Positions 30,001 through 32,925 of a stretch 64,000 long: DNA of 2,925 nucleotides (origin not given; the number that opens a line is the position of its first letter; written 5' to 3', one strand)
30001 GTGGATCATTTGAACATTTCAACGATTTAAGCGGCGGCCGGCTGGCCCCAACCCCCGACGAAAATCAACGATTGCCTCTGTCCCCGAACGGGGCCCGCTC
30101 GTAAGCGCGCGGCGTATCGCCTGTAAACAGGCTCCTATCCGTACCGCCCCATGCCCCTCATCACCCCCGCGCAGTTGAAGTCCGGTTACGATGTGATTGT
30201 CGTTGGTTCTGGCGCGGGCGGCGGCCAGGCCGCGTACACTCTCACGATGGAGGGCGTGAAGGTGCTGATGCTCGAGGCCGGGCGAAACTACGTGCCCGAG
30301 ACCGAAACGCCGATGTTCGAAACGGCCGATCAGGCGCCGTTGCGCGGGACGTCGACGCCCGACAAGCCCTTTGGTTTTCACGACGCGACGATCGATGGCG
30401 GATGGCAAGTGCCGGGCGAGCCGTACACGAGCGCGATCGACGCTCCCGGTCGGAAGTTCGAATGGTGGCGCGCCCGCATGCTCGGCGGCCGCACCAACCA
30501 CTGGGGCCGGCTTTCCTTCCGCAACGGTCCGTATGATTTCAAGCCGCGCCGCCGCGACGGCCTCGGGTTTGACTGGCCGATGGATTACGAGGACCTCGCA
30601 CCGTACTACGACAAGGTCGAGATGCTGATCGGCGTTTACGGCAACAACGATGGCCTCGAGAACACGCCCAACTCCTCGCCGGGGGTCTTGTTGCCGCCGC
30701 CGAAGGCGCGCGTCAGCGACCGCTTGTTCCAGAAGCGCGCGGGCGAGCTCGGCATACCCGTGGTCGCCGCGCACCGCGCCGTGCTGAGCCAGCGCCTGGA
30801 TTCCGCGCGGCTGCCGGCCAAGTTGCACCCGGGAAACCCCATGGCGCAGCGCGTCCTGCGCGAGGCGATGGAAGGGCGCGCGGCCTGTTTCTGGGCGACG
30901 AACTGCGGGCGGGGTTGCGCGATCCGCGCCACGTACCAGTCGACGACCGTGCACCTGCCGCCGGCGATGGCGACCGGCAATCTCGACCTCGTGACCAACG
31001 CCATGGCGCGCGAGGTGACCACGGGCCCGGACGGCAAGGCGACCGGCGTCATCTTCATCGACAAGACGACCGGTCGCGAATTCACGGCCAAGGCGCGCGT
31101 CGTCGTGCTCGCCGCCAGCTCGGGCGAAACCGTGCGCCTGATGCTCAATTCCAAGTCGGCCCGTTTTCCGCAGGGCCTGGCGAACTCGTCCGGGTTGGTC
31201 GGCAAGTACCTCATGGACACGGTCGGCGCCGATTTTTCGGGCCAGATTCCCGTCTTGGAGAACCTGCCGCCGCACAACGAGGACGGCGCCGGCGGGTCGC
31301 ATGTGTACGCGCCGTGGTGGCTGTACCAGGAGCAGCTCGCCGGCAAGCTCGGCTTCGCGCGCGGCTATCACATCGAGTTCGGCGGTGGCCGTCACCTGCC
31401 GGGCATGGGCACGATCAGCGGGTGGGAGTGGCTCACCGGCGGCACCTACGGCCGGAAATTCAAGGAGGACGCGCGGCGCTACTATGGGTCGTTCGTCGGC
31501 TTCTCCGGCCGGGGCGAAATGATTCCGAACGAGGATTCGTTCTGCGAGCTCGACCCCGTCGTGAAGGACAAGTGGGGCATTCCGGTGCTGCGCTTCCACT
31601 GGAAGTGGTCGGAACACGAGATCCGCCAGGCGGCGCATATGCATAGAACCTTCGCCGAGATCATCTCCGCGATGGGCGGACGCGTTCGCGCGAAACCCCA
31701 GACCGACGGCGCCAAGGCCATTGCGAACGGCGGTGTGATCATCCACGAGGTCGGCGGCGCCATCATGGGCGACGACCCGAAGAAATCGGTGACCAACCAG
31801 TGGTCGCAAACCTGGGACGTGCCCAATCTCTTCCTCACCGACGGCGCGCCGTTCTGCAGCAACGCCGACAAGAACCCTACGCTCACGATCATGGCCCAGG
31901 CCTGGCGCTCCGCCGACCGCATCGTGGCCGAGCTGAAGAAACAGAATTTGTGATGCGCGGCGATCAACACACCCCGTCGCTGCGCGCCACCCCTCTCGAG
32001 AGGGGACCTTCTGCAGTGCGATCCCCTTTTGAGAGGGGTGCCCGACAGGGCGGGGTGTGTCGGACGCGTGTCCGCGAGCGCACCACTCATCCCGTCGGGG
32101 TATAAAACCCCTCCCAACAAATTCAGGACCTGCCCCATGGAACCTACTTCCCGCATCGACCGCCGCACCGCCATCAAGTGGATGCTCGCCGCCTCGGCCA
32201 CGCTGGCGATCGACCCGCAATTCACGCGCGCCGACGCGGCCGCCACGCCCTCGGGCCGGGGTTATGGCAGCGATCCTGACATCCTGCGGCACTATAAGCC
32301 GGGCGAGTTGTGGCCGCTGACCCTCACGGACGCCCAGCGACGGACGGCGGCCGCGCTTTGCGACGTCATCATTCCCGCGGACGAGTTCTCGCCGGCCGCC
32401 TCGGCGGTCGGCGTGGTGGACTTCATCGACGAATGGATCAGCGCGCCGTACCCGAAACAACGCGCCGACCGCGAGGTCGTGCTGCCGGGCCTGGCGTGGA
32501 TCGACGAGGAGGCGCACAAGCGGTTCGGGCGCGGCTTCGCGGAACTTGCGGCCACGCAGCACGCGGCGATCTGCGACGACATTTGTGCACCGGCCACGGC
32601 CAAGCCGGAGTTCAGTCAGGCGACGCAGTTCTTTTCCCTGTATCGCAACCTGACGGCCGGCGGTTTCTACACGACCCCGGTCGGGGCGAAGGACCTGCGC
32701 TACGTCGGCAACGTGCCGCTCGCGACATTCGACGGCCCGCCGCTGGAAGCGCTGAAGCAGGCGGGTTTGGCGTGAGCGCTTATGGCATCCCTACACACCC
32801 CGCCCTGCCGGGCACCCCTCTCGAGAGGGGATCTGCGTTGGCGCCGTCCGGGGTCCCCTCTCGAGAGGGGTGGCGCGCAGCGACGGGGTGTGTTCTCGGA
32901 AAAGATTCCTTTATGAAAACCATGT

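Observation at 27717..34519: Two-compartment sugar oxidation / TIM-barrel / DUF1080 gene string, a candidate oxidative (3-keto) glycoside-cleavage pathway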

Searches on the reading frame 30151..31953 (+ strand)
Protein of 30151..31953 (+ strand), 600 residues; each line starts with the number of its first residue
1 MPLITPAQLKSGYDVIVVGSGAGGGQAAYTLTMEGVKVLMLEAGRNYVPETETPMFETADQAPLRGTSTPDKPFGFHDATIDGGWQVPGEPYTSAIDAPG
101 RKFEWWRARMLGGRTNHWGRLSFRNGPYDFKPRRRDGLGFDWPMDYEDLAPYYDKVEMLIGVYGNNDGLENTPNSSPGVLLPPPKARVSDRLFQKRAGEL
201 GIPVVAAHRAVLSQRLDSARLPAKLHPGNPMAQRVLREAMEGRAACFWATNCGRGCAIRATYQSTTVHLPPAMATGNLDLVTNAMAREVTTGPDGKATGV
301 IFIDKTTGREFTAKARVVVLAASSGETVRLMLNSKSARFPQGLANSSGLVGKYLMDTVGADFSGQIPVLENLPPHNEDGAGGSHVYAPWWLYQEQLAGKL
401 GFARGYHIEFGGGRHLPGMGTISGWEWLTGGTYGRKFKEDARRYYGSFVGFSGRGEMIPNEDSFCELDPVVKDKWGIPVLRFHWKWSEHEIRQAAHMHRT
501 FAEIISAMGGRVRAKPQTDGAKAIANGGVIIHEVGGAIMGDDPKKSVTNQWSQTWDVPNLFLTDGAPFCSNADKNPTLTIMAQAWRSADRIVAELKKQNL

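Call 4: search_protein_families(library=pfam, proteins=[window:30151-31953:+])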
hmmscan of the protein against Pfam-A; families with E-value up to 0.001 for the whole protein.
window:30151-31953:+ (600 aa): 5 families
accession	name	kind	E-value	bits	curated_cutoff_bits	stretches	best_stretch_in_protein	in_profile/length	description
PF05199.19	GMC_oxred_C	-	1.3e-21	78.1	24.6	1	459-584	1-139/139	GMC oxidoreductase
PF00732.25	GMC_oxred_N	-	4.2e-09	37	23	1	99-334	15-200/218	GMC oxidoreductase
PF00890.30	FAD_binding_2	-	3.8e-08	33.4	20.4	1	14-45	1-32/414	FAD binding domain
PF07992.20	Pyr_redox_2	-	8.9e-05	22.5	26.1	1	13-48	1-36/291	Pyridine nucleotide-disulphide oxidoreductase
PF12831.13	FAD_oxidored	-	0.00019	21.3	27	0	14-43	1-30/416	FAD dependent oxidoreductase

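Call 5: search_protein_families(library=ncbifam, proteins=[window:30151-31953:+])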
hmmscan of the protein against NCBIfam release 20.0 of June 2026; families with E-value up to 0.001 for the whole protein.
window:30151-31953:+ (600 aa): 16 families
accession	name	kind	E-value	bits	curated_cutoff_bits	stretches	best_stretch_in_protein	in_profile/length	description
TIGR02462.1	pyranose_ox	equivalog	1.8e-14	53.5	544.9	1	459-596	416-548/548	pyranose oxidase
NF058674.1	CholsOxChoxAB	equivalog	6.4e-14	51.3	850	2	516-591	457-532/535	cholesterol oxidase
NF002550.0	PRK02106.1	subfamily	2e-09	36.5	605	0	11-159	4-134/563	choline dehydrogenase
NF053717.1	VnlPnlRedVprA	equivalog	3e-09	36.2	600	1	10-46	4-40/481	vinyl phenol reductase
TIGR03970.1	mycofact_MftG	equivalog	4.6e-07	29.2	387.45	0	14-157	2-124/487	mycofactocin dehydrogenase MftG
TIGR01810.1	betA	equivalog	9.4e-07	27.8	732.1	0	14-159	1-128/532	choline dehydrogenase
NF041080.1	DGGGPL_reductase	equivalog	1e-05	24.6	580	0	13-43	2-32/447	digeranylgeranylglycerophospholipid reductase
NF009473.0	PRK12835.1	subfamily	2e-05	23.3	837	0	10-48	9-47/585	FAD-binding protein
NF008425.0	PRK11259.1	equivalog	2.1e-05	23.7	257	1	12-43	4-35/377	N-methyl-L-tryptophan oxidase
TIGR02032.1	GG-red-SF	subfamily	2.9e-05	23.9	158.8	1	13-44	1-32/297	geranylgeranyl reductase family protein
NF009477.0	PRK12843.1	equivalog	0.00014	20.4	758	1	7-44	11-48/578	FAD-dependent oxidoreductase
NF005882.1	PRK07843.1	equivalog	0.0002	19.9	788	1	13-47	2-36/547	3-oxosteroid 1-dehydrogenase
NF004789.0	PRK06134.1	subfamily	0.00028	19.6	747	0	8-43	8-43/581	FAD-dependent oxidoreductase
NF009476.0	PRK12839.1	equivalog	0.00035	18.8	940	0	10-43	6-39/572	FAD-dependent oxidoreductase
NF009478.0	PRK12844.1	equivalog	0.00069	18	789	0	9-43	5-39/559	3-ketosteroid-delta-1-dehydrogenase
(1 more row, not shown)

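Call 13: search_solved_structures(query=window:30151-31953:+, max_evalue=0.001)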
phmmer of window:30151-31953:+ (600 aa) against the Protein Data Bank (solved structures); distinct sequences matched with E-value up to 0.001: 12.
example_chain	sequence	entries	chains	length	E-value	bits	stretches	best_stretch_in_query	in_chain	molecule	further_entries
6a2u_B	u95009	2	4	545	6.9e-44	153.5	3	13-182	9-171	Glucose dehydrogenase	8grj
8hdd_A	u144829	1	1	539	8.1e-44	153.3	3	13-182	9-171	Glucose dehydrogenase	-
8k6k_A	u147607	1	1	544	1.1e-43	152.9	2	229-597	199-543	Fructose dehydrogenase (N1146A) large subunit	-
8xcm_A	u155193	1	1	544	1.9e-43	152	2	230-597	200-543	Fructose dehydrogenase large subunit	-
7w2j_A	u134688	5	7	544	2e-43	151.9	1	13-597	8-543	Fructose dehydrogenase large subunit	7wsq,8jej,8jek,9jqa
8k6j_A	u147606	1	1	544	2.6e-43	151.6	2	230-597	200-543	Fructose dehydrogenase (H1147A) large subunit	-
8xcn_A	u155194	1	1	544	2.7e-42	148.2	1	13-597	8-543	Fructose dehydrogenase large subunit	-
7qf8_A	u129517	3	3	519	2.5e-10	42.6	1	458-596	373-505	GMC oxidoreductase family protein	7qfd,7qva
7dve_A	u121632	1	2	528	3.3e-08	35.6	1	472-595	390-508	6'''-hydroxyparomomycin C oxidase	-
9fl2_A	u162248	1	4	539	1e-07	34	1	465-592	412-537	pyranose oxidase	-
8qve_A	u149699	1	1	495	1.2e-05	27.2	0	527-594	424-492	Pyranose oxidase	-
1coy_A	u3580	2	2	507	0.00028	22.6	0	532-593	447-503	CHOLESTEROL OXIDASE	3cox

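Call 25: find_homologous_proteins(query=window:30151-31953:+)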
Query window:30151-31953:+ (600 aa): 8000 proteins with E <= 0.001 among 8000 candidates; the best 120 are listed.
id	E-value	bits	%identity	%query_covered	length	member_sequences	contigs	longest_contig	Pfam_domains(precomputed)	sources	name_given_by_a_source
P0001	0.0e+0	1414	100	100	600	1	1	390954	PF00890.31,PF05199.20,PF00732.26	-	-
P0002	0.0e+0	1411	100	100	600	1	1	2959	PF00890.31,PF05199.20,PF00732.26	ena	-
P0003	0.0e+0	1293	91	100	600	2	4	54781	PF00890.31,PF05199.20,PF00732.26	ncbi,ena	ncbi:MAG TPA: GMC family oxidoreductase [Lacunisphaera sp.]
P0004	0.0e+0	1266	88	100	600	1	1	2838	PF00890.31,PF05199.20,PF00732.26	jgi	jgi:choline dehydrogenase-like flavoprotein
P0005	0.0e+0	1263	88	100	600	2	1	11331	PF05199.20,PF00732.26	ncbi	-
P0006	0.0e+0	1258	89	100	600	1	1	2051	PF00890.31,PF05199.20,PF00732.26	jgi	jgi:choline dehydrogenase-like flavoprotein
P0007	0.0e+0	1252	88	100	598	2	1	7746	PF00890.31,PF05199.20,PF00732.26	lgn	-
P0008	0.0e+0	1249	88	100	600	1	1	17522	PF00890.31,PF05199.20,PF00732.26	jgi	jgi:choline dehydrogenase-like flavoprotein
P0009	0.0e+0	1247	88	100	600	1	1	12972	PF05199.20,PF00732.26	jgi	jgi:choline dehydrogenase-like flavoprotein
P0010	0.0e+0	1247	88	100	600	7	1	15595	PF00890.31,PF07992.21,PF05199.20,PF00732.26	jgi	jgi:choline dehydrogenase-like flavoprotein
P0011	0.0e+0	1236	87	100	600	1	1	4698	PF05199.20,PF00732.26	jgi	jgi:choline dehydrogenase-like flavoprotein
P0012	0.0e+0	1235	88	100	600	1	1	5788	PF05199.20,PF00732.26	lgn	-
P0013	0.0e+0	1235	87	100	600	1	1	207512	PF05199.20,PF00732.26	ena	-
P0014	0.0e+0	1234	87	100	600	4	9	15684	PF05199.20,PF00732.26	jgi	-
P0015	0.0e+0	1233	87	100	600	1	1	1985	PF05199.20,PF00732.26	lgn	-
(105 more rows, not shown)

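Call 27: find_related_loci(query=A1, collection=genome_contigs, flank=10000)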
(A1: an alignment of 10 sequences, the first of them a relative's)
Query A1 (600 aa) in genome_contigs; peptide patterns used: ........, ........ (x = any residue, [..] = any of these).
599 stretches matched a pattern (row limit reached: there are more); 596 encode a relative of the query (tblastn E <= 1e-3); the best 80 are kept; 80 distinct loci.
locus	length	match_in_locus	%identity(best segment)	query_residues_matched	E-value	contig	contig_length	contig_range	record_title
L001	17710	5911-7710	89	1-600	0e+0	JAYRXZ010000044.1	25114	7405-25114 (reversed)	MAG: Lacunisphaera sp. isolate EBPR_s431bin.11 NODE_684_length_25114_cov_2.511626, whole genome shotgun sequence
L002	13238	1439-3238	83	1-600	0e+0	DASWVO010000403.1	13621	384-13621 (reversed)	MAG TPA_asm: Opitutaceae bacterium isolate SMAG_U3632 k141_60470, whole genome shotgun sequence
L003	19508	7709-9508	77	1-600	0e+0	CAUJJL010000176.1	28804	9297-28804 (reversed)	MAG: Verrucomicrobiota bacterium isolate KLAP136 genome assembly, contig: KLAP136_613181, whole genome shotgun sequence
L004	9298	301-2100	76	1-600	0e+0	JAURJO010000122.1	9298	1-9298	MAG: Verrucomicrobiota bacterium isolate SFB_Fresh_Co_129 k141_1064580, whole genome shotgun sequence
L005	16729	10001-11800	76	1-600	0e+0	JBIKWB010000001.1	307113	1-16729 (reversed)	MAG: Opitutaceae bacterium isolate ME2015-09-01_3300035663_group6_bin66 Rohwer_bin2655_scaffold_6_c1, whole genome shotg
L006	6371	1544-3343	75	1-600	0e+0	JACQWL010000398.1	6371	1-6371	MAG: Verrucomicrobia bacterium isolate NC_groundwater_1488_Ag_S-0.65um_64_31 S_p65_S5_coassembly_k141_3421036, whole gen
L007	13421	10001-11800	76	1-600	0e+0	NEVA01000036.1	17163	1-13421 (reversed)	MAG: Opitutia bacterium Tous-C4FEB Opitutae-Tous-C4FEB-C36, whole genome shotgun sequence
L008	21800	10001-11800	74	1-600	0e+0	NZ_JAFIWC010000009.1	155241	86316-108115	Xanthomonas sp. strain AmX2 NODE_9_length_155241_cov_58.008352, whole genome shotgun sequence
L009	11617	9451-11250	74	1-600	0e+0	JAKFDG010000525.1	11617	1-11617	MAG: Pseudoxanthomonas sp. isolate LC041 contig-124_4815, whole genome shotgun sequence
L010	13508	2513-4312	74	1-600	0e+0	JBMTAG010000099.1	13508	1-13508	MAG: Opitutaceae bacterium isolate LKB_V5_S17_100percent_par_LKB_V5_S17_metabat.85 NODE_3959_length_13508_cov_9.190887,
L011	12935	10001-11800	74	1-600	0e+0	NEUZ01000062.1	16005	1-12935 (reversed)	MAG: Opitutia bacterium Tous-C8FEB Opitutae-Tous-C8FEB-C62, whole genome shotgun sequence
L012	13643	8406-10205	74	1-600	0e+0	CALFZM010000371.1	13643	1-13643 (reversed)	MAG TPA_asm: uncultured Opitutae bacterium isolate SRR1506987_bin.19_CONCOCT_v1.1_MAG genome assembly, contig: ERZ761602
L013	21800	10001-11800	74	1-600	0e+0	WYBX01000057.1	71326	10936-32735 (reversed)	MAG: Verrucomicrobiia bacterium isolate VER2 k127_246887, whole genome shotgun sequence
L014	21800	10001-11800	74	1-600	0e+0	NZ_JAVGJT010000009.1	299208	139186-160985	Pseudoxanthomonas sp. UTMC 1351 Scaffold9_1, whole genome shotgun sequence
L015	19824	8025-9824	74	1-600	0e+0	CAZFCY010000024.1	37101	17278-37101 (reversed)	MAG TPA_asm: uncultured Opitutaceae bacterium isolate SRP344714_co1_415 genome assembly, contig: NODE_2282_length_37101_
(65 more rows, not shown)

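Call 36: search_solved_structures(query=window:30151-31953:+, max_evalue=1e-30, show_alignments=1)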
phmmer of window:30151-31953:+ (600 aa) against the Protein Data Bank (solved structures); distinct sequences matched with E-value up to 1e-30: 7.
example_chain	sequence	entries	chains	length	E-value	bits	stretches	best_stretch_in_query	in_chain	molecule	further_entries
6a2u_B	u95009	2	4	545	6.9e-44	153.5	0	13-182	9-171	Glucose dehydrogenase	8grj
8hdd_A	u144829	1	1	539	8.1e-44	153.3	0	13-182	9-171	Glucose dehydrogenase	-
8k6k_A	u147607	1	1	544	1.1e-43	152.9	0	229-597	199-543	Fructose dehydrogenase (N1146A) large subunit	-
8xcm_A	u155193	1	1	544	1.9e-43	152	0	230-597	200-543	Fructose dehydrogenase large subunit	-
7w2j_A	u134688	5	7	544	2e-43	151.9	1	13-597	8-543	Fructose dehydrogenase large subunit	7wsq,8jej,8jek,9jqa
8k6j_A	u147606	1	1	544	2.6e-43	151.6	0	230-597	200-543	Fructose dehydrogenase (H1147A) large subunit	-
8xcn_A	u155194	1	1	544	2.7e-42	148.2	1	13-597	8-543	Fructose dehydrogenase large subunit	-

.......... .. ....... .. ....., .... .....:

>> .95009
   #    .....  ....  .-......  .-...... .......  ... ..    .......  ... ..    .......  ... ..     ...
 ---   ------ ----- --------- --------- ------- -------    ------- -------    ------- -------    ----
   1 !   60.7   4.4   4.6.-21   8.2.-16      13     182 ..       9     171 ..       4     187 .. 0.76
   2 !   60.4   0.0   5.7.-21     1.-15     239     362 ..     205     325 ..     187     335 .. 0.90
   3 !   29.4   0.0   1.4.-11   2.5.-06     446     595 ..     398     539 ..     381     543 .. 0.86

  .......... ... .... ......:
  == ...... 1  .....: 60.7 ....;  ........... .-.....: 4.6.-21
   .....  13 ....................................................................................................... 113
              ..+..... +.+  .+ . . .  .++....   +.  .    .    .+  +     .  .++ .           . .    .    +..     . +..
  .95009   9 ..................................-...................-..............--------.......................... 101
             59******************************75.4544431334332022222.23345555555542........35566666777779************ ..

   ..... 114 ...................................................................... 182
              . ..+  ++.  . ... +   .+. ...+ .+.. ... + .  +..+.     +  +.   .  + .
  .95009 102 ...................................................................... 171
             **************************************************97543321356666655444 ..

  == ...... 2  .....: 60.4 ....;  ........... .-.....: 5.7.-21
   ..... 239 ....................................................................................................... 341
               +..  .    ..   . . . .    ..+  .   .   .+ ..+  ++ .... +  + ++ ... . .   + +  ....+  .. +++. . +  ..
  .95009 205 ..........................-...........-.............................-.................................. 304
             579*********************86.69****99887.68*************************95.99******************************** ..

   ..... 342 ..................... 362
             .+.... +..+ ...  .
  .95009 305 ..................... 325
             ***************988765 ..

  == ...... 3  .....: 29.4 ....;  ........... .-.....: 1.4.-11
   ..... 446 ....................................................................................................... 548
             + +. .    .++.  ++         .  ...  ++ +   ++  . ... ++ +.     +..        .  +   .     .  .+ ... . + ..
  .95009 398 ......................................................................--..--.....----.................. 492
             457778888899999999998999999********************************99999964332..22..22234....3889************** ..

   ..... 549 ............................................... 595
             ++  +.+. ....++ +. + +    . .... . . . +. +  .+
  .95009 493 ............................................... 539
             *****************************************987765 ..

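Call 92: search_dna_similar(query=window:30151-31953:+, collection=plasmids, mode=protein, max_rows=15, max_evalue=1e-40)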
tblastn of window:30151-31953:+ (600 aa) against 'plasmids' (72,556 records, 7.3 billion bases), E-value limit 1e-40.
Records with a match: 54; places in all: 58; records where one place covers at least 80% of the query: 53.
Best place of each record, by identity: <60% 54.
By first word of the organism name: Novosphingobium 8; Pseudoalteromonas 5; Rhizobium 5; Sphingobium 3; Mesorhizobium 3; Hymenobacter 2; Croceicoccus 2; Chondrinema 2; Methylocella 2; Neorhizobium 2; and 19 more.
By predicted mobility (MOB-suite, as given by PLSDB): non-mobilizable 48; conjugative 6.
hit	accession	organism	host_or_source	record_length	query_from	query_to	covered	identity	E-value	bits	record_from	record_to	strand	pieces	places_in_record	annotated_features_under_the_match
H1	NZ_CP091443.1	Pseudoalteromonas sp. CF6-2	sediment,South Sea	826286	13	595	97%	51.8%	7e-177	563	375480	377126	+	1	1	GMC family oxidoreductase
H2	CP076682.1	Pseudoalteromonas shioyasakiensis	isolated microorganism,Ocean water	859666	13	595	97%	51.8%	7e-177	563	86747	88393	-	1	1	GMC family oxidoreductase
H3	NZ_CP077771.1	Pseudoalteromonas shioyasakiensis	Haliotis discus hannai,plate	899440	13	595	97%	51.8%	9e-177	562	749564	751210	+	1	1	GMC family oxidoreductase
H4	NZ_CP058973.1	Pseudoalteromonas sp. JSTW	cell culture,marine sediment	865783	13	595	97%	51.8%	3e-176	561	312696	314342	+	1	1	GMC family oxidoreductase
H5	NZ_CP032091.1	Pseudoalteromonas donghaensis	cell culture,seawater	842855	13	595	97%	51.8%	5e-176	560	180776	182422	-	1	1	GMC family oxidoreductase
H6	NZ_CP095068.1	Hymenobacter volaticus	single cell,air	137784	2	600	100%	45.4%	6e-159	511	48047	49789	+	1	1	GMC family oxidoreductase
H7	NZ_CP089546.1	Spirosoma oryzicola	Single cell,Surface layer of rice grains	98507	1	600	100%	34.6%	2e-77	275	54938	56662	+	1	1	GMC family oxidoreductase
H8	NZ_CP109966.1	Catenovulum adriaticum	algae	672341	4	600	100%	34.5%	8e-76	270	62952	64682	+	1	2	GMC family oxidoreductase | gluconate 2-dehydrogenase subunit 3 family protein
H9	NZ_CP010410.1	Xanthomonas sacchari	cell culture,rice seeds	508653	13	600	98%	34.9%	1e-71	258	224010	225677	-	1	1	GMC family oxidoreductase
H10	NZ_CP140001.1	Novosphingobium capsulatum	-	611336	1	597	100%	34.2%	2e-70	255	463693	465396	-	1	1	GMC family oxidoreductase | gluconate 2-dehydrogenase subunit 3 family protein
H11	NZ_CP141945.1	Novosphingobium sp. RL4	Rheum palmatum L.,Single ...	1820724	13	596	97%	34.9%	3e-73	263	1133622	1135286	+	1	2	none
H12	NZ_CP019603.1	Croceicoccus marinus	-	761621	13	597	98%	34.8%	7e-71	256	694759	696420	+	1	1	GMC family oxidoreductase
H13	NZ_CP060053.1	Croceicoccus marinus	prokaryote,marine sediment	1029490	13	597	98%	34.8%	7e-71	256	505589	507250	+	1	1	none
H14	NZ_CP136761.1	Palleronia sp. LCG004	cell culture,Intertidal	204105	13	600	98%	34.2%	5e-67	244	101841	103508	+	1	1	GMC family oxidoreductase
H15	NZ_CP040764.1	Paracoccus liaowanqingii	Tibetan antelope,cell culture,feces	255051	13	600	98%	34.1%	2e-64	236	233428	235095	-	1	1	GMC family oxidoreductase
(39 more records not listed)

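Call 93: get_annotated_region(hit=H1, flank=9000)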
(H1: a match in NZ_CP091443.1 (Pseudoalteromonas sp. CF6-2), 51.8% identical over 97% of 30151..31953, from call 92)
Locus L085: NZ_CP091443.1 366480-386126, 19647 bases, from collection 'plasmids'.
description: Pseudoalteromonas sp. CF6-2 plasmid unnamed, complete sequence
organism: Pseudoalteromonas sp. CF6-2 (NCBI taxid 562716)
taxonomy: Bacteria; Pseudomonadota; Gammaproteobacteria; Alteromonadales; Pseudoalteromonadaceae; Pseudoalteromonas; Pseudoalteromonas sp. CF6-2
host: -; source: sediment,South Sea; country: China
typing (MOB-suite, as given by PLSDB): non-mobilizable
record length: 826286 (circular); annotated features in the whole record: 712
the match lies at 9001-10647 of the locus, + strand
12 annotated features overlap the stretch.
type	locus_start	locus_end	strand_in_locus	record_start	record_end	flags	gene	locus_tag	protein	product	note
CDS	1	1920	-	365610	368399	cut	-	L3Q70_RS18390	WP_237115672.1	TonB-dependent receptor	GO:0006810 - transport [Evidence IEA]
CDS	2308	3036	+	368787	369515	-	-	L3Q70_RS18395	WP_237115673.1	copper homeostasis protein CutC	GO:0055070 - copper ion homeostasis [Evidence IEA]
CDS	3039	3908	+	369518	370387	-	-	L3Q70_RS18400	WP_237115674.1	BadF/BadG/BcrA/BcrD ATPase family protein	-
CDS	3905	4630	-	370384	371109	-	-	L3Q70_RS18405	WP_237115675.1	AraC family transcriptional regulator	-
CDS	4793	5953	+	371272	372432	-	-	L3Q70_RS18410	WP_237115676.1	Gfo/Idh/MocA family oxidoreductase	-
CDS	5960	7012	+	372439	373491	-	-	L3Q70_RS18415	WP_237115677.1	sugar phosphate isomerase/epimerase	-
CDS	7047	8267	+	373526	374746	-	-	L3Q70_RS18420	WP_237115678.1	MFS transporter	GO:0055085 - transmembrane transport [Evidence IEA]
CDS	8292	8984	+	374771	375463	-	-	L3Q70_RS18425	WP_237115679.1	DUF1080 domain-containing protein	-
CDS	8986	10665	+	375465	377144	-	-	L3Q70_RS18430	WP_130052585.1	GMC family oxidoreductase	-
CDS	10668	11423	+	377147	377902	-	-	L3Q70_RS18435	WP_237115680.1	gluconate 2-dehydrogenase subunit 3 family protein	-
CDS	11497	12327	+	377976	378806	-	-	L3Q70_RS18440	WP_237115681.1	sugar phosphate isomerase/epimerase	-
CDS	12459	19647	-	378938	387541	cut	-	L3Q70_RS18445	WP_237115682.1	Ig-like domain-containing protein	-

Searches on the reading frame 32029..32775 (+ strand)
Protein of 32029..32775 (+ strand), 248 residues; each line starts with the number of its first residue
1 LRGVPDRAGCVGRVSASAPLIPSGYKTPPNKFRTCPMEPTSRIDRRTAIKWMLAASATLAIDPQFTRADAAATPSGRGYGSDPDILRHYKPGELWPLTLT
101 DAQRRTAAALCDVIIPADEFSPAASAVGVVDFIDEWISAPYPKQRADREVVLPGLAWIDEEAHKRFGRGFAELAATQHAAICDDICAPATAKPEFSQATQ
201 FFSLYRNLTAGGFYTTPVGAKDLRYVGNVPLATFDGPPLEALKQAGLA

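Call 4: search_protein_families(library=pfam, proteins=[window:32029-32775:+])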
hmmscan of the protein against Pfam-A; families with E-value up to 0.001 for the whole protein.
window:32029-32775:+ (248 aa): 1 family
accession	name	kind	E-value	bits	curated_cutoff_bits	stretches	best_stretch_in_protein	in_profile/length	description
PF13618.11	Gluconate_2-dh3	-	1.1e-26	94.2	23.4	1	102-231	2-131/135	Gluconate 2-dehydrogenase subunit 3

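Call 5: search_protein_families(library=ncbifam, proteins=[window:32029-32775:+])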
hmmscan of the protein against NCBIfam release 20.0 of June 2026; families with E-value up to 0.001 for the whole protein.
window:32029-32775:+ (248 aa): 0 families
